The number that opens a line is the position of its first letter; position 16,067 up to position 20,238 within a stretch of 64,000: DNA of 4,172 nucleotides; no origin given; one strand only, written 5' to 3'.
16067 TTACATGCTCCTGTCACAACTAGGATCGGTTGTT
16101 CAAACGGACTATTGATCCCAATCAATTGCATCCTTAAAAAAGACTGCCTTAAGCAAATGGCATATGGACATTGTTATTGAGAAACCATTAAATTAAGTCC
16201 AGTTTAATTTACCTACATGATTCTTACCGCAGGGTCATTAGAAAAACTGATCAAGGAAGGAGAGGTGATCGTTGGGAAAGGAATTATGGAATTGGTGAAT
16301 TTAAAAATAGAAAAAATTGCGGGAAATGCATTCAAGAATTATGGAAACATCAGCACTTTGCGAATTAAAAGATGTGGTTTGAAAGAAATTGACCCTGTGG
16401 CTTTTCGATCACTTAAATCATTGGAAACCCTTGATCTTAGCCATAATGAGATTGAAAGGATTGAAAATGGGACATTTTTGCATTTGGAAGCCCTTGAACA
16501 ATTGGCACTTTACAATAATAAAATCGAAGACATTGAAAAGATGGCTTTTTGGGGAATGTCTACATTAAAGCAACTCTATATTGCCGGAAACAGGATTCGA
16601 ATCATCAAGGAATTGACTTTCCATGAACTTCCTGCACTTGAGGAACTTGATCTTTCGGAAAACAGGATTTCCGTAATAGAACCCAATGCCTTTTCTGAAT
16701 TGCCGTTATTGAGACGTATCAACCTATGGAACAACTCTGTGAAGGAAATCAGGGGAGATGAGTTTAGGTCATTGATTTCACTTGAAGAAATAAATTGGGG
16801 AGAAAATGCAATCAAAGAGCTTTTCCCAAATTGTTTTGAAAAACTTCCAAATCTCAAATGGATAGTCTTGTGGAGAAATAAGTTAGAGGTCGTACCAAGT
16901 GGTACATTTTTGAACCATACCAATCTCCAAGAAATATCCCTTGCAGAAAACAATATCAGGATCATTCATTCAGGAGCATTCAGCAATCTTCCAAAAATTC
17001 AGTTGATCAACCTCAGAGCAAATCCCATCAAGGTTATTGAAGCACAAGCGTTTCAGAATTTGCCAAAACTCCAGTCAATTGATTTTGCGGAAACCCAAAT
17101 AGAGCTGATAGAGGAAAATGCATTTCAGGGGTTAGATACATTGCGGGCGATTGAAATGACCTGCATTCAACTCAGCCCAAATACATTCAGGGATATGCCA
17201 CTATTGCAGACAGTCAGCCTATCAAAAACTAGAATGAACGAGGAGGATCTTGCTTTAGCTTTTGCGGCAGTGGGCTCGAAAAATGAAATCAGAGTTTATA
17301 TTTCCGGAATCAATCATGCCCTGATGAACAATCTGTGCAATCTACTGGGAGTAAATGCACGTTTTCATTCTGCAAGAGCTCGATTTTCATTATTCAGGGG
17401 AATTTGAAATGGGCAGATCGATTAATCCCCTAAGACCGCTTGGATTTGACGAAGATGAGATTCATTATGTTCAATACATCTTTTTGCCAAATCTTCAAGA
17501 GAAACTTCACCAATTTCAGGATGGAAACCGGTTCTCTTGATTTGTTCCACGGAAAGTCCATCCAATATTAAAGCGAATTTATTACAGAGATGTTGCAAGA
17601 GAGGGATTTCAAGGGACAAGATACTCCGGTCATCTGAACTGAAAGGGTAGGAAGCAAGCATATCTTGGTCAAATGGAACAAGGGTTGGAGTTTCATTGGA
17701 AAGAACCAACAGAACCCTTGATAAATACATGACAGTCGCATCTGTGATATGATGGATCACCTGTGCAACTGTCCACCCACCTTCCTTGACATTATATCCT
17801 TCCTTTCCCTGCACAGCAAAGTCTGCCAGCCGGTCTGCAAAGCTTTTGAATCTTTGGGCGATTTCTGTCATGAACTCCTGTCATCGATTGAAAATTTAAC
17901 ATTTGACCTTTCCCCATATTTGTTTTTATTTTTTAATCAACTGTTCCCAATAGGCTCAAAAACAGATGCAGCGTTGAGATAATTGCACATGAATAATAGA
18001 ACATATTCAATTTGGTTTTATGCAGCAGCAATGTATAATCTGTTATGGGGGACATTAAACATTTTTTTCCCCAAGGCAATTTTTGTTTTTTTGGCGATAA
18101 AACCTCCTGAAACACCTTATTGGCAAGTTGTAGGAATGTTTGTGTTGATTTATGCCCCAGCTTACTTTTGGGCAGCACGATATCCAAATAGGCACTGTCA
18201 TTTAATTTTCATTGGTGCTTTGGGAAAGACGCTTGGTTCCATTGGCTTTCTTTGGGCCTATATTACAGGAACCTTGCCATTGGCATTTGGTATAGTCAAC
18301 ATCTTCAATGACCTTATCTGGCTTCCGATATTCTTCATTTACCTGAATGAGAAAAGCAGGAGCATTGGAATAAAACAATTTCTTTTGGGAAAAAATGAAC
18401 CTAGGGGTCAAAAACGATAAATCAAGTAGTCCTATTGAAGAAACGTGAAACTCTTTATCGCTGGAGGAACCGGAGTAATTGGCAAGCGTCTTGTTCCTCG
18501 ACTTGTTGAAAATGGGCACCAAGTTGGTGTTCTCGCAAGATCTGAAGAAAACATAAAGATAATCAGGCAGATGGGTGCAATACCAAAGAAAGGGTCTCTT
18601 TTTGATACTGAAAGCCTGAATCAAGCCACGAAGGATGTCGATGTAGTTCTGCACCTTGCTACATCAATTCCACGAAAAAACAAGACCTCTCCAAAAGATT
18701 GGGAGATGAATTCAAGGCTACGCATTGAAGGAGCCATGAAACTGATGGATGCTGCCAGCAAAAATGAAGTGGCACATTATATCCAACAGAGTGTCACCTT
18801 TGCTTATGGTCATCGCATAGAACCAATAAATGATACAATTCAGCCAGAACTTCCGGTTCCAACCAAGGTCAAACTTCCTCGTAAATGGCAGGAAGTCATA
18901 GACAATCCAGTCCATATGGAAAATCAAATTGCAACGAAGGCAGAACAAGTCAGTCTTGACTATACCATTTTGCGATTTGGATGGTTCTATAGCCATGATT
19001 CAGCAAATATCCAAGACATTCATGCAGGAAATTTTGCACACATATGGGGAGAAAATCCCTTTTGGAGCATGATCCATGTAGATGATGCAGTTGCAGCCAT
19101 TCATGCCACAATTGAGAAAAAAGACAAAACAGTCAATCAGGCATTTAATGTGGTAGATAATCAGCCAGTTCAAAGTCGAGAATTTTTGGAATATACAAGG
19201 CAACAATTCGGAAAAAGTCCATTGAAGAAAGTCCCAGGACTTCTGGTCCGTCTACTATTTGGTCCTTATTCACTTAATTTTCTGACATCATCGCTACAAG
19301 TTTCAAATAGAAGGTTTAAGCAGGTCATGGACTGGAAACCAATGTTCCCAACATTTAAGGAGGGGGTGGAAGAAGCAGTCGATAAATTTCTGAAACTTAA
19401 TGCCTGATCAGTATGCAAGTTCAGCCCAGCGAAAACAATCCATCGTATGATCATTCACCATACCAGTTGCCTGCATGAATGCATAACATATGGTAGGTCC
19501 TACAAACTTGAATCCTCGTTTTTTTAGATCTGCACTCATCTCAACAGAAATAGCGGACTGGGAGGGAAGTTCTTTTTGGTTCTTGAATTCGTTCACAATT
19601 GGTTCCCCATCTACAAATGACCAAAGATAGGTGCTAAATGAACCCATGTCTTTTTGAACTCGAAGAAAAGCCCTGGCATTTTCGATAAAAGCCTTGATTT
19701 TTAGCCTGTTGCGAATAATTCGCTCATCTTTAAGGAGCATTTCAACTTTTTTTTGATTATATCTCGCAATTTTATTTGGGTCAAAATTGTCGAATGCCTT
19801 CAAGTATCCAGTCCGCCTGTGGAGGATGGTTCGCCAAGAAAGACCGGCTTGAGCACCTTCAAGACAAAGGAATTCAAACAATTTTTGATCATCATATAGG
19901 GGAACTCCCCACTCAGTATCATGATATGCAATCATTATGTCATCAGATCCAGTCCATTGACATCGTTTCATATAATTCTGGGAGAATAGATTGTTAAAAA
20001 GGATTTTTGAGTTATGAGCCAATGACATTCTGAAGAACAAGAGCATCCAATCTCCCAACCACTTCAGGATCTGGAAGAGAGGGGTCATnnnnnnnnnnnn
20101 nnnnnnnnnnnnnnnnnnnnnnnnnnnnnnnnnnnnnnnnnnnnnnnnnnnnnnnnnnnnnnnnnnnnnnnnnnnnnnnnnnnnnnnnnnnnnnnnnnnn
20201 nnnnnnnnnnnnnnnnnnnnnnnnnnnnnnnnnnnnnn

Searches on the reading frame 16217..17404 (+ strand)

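Call 84: search_protein_families(library=pfam, proteins=[window:16217-17404:+], max_evalue=0.00001)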
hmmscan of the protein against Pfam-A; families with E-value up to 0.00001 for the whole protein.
window:16217-17404:+ (396 aa): 9 families
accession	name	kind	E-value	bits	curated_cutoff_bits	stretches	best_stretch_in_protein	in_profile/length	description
PF13855.12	LRR_8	-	7.2e-84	275.9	27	7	68-127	2-61/61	Leucine rich repeat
PF13306.12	LRR_5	-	9e-49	165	27.7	4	129-257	2-122/127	BspA type Leucine rich repeat region (6 copies)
PF12799.13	LRR_4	-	7.8e-27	93.1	27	1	67-107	1-40/44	Leucine Rich repeats (2 copies)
PF00560.39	LRR_1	-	7.4e-18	61.3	20.6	0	141-162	2-23/23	Leucine Rich Repeat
PF23952.1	LRR_EndoS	-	4.5e-10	40.2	27.9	0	101-149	68-116/116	Endo-beta-N-acetylglucosaminidase EndoS LRR domain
PF14580.12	LRR_9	-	8.8e-10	38.9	30.5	0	66-132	41-105/175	Leucine-rich repeat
PF23598.1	LRR_14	-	1.8e-08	34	40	0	133-346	16-233/353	Leucine-rich repeat region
PF23211.1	LRR_LRWD1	-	4.5e-07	30.2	28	0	89-169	40-118/190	Leucine-rich repeat and WD repeat-containing protein 1, LRR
PF13516.12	LRR_6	-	6.4e-07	29.4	23.4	0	67-79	3-15/24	Leucine Rich repeat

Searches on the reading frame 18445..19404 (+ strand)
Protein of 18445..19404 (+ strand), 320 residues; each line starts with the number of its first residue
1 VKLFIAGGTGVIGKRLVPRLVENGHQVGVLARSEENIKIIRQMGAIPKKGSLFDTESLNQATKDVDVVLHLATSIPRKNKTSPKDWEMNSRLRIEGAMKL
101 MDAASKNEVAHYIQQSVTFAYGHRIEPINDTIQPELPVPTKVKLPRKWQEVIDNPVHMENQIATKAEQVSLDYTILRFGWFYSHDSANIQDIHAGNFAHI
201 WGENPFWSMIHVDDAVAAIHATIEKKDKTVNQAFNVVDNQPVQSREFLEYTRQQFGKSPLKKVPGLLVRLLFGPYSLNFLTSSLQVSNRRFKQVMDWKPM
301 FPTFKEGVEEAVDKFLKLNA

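Call 84: search_protein_families(library=pfam, proteins=[window:18445-19404:+], max_evalue=0.00001)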
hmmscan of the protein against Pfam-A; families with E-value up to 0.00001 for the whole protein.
window:18445-19404:+ (320 aa): 5 families
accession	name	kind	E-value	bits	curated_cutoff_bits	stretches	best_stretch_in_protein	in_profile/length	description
PF13460.12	NAD_binding_10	-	7.2e-19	68.8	27.2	1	7-189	1-154/184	NAD(P)H-binding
PF01370.27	Epimerase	-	7.3e-18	65.3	20.9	1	4-132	2-131/240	NAD dependent epimerase/dehydratase family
PF05368.20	NmrA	-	3.6e-10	40.3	27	1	3-118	5-108/298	NmrA-like family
PF01073.25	3Beta_HSD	-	5.2e-10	39.3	22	1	5-118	2-117/280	3-beta hydroxysteroid dehydrogenase/isomerase family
PF16363.11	GDP_Man_Dehyd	-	1.4e-07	31.8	27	1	4-125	1-137/332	GDP-mannose 4,6 dehydratase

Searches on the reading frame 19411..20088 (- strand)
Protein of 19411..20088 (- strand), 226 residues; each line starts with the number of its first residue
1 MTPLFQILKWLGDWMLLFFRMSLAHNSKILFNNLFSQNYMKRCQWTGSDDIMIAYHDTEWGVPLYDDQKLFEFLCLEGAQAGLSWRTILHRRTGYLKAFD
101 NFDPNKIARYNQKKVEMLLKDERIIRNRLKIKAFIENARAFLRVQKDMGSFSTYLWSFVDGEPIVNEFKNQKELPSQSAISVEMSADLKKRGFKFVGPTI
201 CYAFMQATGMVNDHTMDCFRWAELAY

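Call 84: search_protein_families(library=pfam, proteins=[window:19411-20088:-], max_evalue=0.00001)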
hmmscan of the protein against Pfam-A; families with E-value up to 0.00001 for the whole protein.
window:19411-20088:- (226 aa): 1 family
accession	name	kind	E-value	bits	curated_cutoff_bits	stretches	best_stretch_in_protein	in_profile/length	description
PF03352.18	Adenine_glyco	-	1.4e-82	276.3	25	1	45-220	1-176/177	Methyladenine glycosylase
